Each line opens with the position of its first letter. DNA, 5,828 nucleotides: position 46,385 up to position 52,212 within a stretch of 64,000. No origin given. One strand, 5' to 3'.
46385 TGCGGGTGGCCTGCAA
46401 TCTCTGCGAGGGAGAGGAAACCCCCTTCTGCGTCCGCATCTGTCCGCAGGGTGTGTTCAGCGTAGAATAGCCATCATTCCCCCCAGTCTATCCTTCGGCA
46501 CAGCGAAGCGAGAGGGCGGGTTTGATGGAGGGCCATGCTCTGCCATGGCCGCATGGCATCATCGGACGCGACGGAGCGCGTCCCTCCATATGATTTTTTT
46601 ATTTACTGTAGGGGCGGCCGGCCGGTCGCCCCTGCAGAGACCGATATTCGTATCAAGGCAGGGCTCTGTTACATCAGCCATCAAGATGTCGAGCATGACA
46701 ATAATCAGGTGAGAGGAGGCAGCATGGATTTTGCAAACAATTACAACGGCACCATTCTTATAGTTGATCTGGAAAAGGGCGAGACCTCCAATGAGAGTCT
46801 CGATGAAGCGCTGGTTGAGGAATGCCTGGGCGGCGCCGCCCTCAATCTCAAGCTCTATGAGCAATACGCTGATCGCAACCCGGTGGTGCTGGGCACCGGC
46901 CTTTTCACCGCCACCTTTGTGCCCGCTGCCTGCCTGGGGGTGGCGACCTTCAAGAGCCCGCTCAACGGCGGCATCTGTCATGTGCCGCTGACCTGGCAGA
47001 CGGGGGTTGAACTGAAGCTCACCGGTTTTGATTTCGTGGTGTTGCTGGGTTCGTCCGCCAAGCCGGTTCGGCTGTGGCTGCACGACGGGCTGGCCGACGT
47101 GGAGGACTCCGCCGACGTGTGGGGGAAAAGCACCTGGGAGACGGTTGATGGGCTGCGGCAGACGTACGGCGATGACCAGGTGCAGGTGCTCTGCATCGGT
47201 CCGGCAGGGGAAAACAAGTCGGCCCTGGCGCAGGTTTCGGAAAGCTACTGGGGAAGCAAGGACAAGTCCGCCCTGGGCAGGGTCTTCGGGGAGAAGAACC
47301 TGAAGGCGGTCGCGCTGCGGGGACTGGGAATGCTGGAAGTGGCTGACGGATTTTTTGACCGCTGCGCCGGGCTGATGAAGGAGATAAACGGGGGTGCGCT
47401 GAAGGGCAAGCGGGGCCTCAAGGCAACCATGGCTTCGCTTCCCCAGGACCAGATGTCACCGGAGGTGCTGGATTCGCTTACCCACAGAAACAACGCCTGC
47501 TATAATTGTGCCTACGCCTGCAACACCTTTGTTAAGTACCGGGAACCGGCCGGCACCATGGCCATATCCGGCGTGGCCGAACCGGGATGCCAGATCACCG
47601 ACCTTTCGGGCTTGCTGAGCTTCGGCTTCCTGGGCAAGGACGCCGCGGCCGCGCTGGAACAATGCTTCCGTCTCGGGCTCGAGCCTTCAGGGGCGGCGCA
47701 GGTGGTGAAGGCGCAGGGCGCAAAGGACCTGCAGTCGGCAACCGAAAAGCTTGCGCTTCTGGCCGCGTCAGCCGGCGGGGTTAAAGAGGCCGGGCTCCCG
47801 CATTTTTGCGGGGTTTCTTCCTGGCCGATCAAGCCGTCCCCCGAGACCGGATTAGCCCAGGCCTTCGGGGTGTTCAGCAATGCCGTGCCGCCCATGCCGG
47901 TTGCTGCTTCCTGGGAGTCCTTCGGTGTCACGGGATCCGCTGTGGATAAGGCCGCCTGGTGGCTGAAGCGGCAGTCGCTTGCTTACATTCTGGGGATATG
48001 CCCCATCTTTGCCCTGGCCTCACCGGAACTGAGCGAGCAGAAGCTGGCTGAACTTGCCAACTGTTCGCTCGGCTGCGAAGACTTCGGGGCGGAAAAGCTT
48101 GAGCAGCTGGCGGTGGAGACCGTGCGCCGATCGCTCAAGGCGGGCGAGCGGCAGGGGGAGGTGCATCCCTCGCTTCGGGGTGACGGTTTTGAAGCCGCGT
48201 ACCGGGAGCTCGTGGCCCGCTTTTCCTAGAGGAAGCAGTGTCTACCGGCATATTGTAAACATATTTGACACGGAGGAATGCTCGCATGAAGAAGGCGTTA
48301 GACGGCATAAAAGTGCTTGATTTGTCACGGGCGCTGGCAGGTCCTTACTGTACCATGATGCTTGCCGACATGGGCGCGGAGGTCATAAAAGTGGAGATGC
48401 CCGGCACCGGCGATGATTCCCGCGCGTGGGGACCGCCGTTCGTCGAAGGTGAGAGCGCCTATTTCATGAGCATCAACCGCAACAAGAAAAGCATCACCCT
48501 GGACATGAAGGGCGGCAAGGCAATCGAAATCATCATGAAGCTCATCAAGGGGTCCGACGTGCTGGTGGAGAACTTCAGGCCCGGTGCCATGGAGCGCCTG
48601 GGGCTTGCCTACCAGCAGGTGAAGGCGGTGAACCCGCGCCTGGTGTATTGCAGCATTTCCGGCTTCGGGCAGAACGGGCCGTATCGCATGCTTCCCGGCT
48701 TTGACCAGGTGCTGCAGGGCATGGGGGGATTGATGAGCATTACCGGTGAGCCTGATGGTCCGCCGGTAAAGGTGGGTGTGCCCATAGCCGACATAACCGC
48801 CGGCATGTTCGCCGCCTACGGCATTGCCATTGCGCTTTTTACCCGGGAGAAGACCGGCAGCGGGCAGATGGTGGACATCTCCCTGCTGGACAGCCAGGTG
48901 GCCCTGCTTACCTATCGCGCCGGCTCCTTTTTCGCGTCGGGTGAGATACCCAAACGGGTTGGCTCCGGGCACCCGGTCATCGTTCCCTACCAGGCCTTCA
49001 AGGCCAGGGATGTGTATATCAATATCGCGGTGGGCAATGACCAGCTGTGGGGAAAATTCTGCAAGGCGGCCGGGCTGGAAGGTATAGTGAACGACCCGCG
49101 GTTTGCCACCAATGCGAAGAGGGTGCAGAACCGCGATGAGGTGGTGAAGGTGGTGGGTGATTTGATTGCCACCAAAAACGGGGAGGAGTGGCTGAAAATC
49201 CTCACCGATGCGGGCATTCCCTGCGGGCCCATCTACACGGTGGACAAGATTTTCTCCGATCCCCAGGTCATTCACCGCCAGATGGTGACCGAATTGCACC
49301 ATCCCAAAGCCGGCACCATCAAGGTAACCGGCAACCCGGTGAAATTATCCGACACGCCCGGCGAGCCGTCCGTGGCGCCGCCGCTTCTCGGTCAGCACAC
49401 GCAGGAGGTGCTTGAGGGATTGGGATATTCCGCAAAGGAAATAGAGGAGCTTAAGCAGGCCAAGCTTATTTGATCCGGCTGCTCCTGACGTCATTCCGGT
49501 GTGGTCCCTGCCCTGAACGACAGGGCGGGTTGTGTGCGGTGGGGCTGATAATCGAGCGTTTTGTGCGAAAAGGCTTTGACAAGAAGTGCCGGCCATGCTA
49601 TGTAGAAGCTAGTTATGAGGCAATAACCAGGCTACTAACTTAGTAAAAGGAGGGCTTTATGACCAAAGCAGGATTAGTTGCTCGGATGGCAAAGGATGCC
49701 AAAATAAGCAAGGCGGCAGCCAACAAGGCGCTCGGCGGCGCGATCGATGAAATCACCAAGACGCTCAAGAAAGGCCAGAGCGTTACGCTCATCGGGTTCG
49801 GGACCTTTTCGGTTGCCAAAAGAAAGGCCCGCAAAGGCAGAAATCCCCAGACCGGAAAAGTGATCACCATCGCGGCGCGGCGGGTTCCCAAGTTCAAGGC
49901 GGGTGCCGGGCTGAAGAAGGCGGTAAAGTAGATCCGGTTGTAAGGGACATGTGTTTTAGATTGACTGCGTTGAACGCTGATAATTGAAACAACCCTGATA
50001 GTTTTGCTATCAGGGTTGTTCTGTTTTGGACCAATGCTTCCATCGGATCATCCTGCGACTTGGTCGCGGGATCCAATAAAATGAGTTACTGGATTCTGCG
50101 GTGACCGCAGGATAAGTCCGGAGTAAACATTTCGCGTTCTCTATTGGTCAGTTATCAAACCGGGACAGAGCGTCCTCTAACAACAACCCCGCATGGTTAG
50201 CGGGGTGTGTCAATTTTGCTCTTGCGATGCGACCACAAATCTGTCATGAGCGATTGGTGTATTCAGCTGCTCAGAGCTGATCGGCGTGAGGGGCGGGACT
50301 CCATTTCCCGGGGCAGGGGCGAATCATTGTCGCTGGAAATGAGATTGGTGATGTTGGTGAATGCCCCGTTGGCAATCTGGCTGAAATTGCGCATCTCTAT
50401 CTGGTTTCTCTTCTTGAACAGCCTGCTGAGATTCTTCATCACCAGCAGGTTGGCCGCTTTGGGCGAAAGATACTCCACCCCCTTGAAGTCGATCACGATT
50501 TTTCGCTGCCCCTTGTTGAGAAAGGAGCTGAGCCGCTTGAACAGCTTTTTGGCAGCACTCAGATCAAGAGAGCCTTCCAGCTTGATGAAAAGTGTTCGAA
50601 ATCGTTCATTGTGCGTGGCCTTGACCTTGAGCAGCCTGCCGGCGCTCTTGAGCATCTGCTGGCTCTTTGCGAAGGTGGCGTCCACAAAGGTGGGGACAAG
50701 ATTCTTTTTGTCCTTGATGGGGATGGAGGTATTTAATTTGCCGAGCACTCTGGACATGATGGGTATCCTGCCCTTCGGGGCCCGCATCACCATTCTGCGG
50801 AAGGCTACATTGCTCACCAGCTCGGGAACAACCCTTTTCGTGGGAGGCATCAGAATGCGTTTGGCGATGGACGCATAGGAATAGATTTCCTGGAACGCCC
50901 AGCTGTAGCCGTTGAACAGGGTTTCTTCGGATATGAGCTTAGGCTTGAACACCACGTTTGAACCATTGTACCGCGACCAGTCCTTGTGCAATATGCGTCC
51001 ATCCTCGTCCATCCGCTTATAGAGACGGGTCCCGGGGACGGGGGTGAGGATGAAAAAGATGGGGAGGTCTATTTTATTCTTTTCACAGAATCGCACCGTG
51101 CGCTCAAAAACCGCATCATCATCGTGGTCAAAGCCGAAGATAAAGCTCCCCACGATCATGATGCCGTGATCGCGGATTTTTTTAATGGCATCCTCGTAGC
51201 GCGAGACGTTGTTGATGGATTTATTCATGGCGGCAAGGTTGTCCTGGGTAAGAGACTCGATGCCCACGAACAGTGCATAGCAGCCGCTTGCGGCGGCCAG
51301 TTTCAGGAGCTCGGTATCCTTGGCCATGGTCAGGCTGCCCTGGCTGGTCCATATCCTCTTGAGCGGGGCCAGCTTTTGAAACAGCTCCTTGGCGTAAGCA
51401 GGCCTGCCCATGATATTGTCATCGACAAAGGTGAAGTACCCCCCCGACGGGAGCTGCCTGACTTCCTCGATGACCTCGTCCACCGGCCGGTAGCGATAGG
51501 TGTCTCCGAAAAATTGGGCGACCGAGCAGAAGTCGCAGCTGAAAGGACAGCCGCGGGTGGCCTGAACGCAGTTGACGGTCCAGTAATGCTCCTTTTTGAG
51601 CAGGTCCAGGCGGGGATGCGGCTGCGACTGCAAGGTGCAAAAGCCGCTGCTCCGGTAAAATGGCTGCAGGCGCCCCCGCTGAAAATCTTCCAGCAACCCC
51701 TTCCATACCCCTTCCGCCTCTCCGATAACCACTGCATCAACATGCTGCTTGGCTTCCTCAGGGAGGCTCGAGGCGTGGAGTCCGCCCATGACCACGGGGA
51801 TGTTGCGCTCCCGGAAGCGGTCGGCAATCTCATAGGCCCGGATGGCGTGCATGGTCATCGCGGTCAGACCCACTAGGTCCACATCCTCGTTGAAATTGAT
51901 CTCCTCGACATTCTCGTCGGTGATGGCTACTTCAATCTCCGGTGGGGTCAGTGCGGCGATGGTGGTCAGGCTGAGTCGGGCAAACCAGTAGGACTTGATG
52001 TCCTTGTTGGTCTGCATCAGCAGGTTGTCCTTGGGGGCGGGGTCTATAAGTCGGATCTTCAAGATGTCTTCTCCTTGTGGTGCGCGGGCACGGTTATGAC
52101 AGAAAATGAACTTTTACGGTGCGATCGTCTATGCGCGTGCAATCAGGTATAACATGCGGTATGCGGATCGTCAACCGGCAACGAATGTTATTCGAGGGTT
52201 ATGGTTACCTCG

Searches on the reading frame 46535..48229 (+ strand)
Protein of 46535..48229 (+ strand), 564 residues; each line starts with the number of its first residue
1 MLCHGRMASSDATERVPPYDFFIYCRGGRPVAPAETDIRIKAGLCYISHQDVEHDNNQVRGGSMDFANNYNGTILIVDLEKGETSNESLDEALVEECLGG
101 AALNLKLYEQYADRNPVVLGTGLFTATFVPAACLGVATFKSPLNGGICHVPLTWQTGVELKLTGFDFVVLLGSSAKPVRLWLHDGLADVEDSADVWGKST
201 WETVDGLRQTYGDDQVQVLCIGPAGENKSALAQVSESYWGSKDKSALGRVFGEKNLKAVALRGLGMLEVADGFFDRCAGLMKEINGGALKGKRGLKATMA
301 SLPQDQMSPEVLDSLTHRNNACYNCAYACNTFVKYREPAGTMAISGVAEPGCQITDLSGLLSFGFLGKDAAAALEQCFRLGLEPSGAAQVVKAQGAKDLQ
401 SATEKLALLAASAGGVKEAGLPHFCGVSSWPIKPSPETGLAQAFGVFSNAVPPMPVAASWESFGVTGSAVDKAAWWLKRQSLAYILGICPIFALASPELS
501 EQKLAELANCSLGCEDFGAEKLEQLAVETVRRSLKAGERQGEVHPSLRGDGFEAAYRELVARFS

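Call 83: search_protein_families(library=pfam, proteins=[window:46535-48229:+], max_evalue=0.00001)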
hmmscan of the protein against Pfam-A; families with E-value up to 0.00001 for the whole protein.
window:46535-48229:+ (564 aa): 1 family
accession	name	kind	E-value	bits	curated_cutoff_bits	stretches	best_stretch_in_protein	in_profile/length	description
PF02730.20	AFOR_N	-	2.2e-44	152.1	29.8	1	72-263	1-198/199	Aldehyde ferredoxin oxidoreductase, N-terminal domain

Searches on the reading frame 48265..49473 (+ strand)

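Call 83: search_protein_families(library=pfam, proteins=[window:48265-49473:+], max_evalue=0.00001)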
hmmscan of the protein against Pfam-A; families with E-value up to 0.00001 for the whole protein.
window:48265-49473:+ (402 aa): 1 family
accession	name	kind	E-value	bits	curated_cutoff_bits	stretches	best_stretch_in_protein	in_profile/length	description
PF02515.22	CoA_transf_3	-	1.1e-141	472.7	23.3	1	12-379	1-366/366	CoA-transferase family III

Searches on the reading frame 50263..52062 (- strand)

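Call 83: search_protein_families(library=pfam, proteins=[window:50263-52062:-], max_evalue=0.00001)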
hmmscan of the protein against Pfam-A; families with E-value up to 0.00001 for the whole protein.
window:50263-52062:- (599 aa): 3 families
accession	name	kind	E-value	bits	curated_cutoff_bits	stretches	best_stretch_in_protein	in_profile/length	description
PF04055.27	Radical_SAM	-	1.5e-18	67.9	29.5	1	168-326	3-166/166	Radical SAM superfamily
PF02310.24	B12-binding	-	9.2e-13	48.5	32.1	1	44-119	35-116/121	B12 binding domain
PF13282.11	DUF4070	-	6.4e-07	29.9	22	1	345-404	1-59/144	Domain of unknown function (DUF4070)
